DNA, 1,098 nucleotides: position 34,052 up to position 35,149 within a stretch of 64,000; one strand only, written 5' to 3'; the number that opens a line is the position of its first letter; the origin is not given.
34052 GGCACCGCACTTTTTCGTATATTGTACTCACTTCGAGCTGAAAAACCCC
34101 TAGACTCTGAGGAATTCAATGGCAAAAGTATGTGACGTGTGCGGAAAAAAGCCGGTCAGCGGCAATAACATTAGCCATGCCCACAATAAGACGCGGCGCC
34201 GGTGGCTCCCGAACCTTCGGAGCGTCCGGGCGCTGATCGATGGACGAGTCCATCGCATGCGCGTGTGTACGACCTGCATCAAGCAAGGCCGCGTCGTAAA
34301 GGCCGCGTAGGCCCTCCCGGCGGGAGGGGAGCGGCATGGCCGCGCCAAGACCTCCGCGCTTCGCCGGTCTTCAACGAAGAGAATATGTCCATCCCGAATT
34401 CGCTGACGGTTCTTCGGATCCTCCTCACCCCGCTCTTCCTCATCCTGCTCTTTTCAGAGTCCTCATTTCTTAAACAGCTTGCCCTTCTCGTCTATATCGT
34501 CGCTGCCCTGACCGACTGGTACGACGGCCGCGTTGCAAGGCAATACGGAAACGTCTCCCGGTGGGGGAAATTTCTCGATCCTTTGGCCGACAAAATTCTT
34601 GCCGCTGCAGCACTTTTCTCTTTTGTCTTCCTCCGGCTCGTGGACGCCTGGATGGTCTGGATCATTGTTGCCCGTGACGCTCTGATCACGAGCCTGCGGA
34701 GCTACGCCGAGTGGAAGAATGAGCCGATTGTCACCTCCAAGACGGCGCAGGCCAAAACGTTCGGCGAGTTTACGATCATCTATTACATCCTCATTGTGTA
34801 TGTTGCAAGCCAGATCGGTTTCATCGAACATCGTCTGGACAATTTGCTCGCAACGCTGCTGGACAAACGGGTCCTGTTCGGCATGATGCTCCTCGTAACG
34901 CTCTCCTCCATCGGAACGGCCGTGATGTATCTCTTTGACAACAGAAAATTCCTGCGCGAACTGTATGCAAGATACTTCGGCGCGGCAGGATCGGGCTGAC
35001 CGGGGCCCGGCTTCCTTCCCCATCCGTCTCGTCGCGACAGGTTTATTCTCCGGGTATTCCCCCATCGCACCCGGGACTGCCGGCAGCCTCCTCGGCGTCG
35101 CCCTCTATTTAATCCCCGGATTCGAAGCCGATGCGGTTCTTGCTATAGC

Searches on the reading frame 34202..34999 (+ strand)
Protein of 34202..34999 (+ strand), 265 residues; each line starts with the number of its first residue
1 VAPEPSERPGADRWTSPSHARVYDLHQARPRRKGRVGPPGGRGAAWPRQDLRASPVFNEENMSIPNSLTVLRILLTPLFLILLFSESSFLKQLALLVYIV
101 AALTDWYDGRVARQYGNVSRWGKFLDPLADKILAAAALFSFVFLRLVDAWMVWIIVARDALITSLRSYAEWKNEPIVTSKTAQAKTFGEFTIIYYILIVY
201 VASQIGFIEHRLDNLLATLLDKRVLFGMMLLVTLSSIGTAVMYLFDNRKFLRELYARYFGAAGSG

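Call 35: search_protein_families(library=ncbifam, proteins=[window:34202-34999:+], max_evalue=0.00001)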
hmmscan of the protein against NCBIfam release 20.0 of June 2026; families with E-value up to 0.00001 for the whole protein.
window:34202-34999:+ (265 aa): 6 families
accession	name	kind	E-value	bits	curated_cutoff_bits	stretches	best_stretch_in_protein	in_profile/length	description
TIGR00560.1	pgsA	equivalog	1.2e-29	104.2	109.1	1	63-204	2-147/183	CDP-diacylglycerol--glycerol-3-phosphate 3-phosphatidyltransferase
NF053678.1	ClpnSynClsA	equivalog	3.1e-22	79.6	240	1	62-165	3-104/180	cardiolipin synthase ClsA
NF008090.0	PRK10832.1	equivalog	1.6e-18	67.4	304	1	62-170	3-114/182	CDP-diacylglycerol--glycerol-3-phosphate 3-phosphatidyltransferase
NF040950.1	archin_ph_syn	equivalog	3.7e-13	49.8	180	1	65-170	26-131/191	archaetidylinositol phosphate synthase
NF045883.1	PIPSynth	equivalog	2.7e-09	37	170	1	65-175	25-136/197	phosphatidylinositol phosphate synthase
TIGR00473.1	pssA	equivalog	2.7e-06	27.5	107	1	81-133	12-62/153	CDP-diacylglycerol--serine O-phosphatidyltransferase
